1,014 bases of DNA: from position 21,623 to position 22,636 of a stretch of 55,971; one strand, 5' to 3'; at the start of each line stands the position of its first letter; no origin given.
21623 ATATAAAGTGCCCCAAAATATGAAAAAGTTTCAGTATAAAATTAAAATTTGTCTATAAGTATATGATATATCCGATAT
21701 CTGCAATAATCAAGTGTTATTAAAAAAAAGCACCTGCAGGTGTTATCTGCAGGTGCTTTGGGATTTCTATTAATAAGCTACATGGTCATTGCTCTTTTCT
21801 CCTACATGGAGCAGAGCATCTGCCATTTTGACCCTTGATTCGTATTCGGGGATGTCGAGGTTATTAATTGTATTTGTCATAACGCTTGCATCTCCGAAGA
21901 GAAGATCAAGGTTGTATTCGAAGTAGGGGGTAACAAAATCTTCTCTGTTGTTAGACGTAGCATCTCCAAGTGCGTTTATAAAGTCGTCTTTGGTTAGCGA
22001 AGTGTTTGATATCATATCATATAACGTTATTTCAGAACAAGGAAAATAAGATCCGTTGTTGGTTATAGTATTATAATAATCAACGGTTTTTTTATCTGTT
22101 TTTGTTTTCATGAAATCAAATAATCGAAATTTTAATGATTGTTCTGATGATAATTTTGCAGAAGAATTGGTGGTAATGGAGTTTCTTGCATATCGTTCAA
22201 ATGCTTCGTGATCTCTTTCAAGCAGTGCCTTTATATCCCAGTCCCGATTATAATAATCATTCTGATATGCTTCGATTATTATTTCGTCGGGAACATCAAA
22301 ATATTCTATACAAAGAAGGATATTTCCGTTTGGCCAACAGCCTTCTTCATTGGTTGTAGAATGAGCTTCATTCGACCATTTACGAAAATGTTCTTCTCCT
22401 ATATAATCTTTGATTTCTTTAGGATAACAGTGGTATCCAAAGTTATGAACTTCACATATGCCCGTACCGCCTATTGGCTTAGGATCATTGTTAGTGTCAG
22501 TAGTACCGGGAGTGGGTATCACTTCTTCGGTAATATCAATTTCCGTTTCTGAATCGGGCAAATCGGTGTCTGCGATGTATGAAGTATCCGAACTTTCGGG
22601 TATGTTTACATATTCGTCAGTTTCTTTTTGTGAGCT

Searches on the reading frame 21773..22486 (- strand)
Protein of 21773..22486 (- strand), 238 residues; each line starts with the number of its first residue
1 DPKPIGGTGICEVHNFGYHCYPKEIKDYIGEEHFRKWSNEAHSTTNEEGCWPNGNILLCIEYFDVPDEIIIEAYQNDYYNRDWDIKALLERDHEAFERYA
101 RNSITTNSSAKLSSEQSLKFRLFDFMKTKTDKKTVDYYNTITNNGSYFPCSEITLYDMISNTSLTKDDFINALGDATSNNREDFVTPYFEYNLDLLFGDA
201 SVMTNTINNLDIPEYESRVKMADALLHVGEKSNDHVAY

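Call 46: find_homologous_proteins(query=window:21773-22486:-, max_evalue=0.001)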
Query seq(238 aa) (238 aa): 7 proteins with E <= 0.001 among 192 candidates.
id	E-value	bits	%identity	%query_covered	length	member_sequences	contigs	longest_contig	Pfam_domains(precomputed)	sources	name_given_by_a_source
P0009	1.1e-160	551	100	100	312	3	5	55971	-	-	-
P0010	8.5e-148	509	95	97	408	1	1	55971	-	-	-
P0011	9.0e-88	312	59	95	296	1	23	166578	-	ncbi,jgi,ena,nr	ncbi:MAG: hypothetical protein E7591_04350 [Ruminococcaceae bacterium]|nr:hypothetical protein [Osci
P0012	1.4e-87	311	58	94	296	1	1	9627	-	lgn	-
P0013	8.4e-81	289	56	96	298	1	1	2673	-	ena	-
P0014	7.6e-77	276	52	100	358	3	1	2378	-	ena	-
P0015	5.6e-75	270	53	95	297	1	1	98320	-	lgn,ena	-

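Call 47: find_encoding_contigs(protein=P0011, flank=7000, max_places=3)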
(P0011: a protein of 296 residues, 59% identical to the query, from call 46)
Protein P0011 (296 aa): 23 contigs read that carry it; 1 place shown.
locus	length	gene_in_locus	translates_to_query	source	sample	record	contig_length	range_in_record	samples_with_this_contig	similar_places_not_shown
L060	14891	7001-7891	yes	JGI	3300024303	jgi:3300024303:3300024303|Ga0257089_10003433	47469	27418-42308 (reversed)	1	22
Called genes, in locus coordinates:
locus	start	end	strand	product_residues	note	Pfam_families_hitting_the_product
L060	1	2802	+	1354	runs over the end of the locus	PF00092:VWA, PF13519:VWA_2, PF13768:VWA_3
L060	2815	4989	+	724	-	PF09136:Glucodextran_B (faint)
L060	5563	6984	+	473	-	PF00395:SLH, PF01551:Peptidase_M23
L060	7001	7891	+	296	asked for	-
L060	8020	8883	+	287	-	-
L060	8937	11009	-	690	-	PF03648:Glyco_hydro_67N (faint), PF16126:DUF4838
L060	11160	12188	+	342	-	PF08240:ADH_N, PF16912:Glu_dehyd_C (weak), PF00107:ADH_zinc_N, PF13602:ADH_zinc_N_2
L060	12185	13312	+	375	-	PF02746:MR_MLE_N, PF13378:MR_MLE_C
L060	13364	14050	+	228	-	PF00899:ThiF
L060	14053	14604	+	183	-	PF13847:Methyltransf_31 (weak), PF06962:rRNA_methylase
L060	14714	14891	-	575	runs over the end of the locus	PF00395:SLH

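Call 48: find_encoding_contigs(protein=P0015, flank=7000, max_places=2)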
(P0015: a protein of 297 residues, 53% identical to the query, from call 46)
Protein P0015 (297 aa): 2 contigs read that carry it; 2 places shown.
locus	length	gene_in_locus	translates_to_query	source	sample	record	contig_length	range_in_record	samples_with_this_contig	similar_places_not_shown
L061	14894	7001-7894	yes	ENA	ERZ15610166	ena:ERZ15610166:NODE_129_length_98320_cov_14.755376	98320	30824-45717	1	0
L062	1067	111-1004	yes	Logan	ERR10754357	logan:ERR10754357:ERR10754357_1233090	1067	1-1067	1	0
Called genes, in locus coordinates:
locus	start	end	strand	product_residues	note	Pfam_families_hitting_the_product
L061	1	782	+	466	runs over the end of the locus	PF01381:HTH_3, PF12844:HTH_19, PF13443:HTH_26 (weak), PF13560:HTH_31 (faint)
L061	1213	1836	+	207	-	PF03358:FMN_red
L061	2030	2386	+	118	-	PF13646:HEAT_2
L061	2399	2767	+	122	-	PF07100:ASRT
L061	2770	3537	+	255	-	PF01182:Glucosamine_iso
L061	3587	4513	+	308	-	PF04055:Radical_SAM, PF16199:Radical_SAM_C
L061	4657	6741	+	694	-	PF00009:GTP_EFTU, PF01926:MMR_HSR1 (faint), PF22042:EF-G_D2, PF14492:EFG_III, PF16658:RF3_C, PF03764:EFG_IV, PF00679:EFG_C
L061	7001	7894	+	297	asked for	-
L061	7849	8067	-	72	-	-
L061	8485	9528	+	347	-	PF01210:NAD_Gly3P_dh_N, PF07479:NAD_Gly3P_dh_C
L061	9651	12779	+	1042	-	PF04542:Sigma70_r2, PF04545:Sigma70_r4, PF08281:Sigma70_r4_2, PF07719:TPR_2 (faint), PF21347:DUF3108_like (faint)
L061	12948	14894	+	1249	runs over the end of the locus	PF13306:LRR_5, PF13855:LRR_8 (faint), PF13306:LRR_5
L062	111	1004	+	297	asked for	-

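Call 66: predict_structure(alignment_id=A5)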
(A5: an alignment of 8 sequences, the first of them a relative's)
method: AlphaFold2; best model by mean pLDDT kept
length: 312 residues; sequences in the alignment: 8
mean_pLDDT: 53.6   pTM: 0.49
mean pLDDT of the five models: 53.6, 52.8, 51.6, 42.2, 41.9
residues with pLDDT >= 90: 1; 70-90: 76; 50-70: 112; < 50: 123
segments of 3 or more residues with pLDDT < 50: 16-93, 121-124, 126-128, 178-180, 250-262, 287-291, 303-312
pLDDT, mean of each block of 10 residues (from residue 1): 57 50 27 24 24 26 25 28 35 62 73 56 48 80 76 64 72 53 56 73 85 64 60 80 67 33 59 63 55 57 38 24
secondary structure, 60 per line:
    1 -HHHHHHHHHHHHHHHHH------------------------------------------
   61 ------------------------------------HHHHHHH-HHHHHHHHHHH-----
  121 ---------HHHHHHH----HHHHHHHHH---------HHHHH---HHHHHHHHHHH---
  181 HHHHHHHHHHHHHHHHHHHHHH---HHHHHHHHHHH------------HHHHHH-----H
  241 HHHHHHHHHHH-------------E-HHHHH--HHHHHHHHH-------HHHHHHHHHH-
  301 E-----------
elements in order: H2-18 H97-103 H105-115 H130-136 H141-149 H159-163 H167-177 H181-202 H206-216 H229-234 H240-251 H267-271 H274-282 H290-299

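Call 77: find_encoding_contigs(protein=P0012, flank=7000, max_places=2)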
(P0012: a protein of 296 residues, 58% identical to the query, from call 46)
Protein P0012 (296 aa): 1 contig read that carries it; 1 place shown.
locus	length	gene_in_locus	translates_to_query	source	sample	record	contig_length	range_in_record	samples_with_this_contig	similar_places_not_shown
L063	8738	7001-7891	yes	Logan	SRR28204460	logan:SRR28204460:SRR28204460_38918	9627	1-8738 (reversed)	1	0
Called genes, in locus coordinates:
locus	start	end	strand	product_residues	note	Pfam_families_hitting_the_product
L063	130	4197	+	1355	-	PF05762:VWA_CoxE (weak), PF00092:VWA, PF13519:VWA_2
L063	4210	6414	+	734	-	PF09136:Glucodextran_B (faint), PF13240:Zn_Ribbon_1 (weak)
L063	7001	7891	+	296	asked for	-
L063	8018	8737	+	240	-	?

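Call 78: find_encoding_contigs(protein=P0013, flank=3000, max_places=2)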
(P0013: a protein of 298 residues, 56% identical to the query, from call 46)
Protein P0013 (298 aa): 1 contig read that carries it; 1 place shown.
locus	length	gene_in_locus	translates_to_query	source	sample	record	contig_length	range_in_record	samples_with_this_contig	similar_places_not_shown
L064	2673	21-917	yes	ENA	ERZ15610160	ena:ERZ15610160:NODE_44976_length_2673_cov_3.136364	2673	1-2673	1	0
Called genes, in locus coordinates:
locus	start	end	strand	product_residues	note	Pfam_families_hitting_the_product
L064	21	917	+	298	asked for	-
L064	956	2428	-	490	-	PF00478:IMPDH, PF00571:CBS, PF00977:His_biosynth (faint), PF01070:FMN_dh, PF03060:NMO (weak)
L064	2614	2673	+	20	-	?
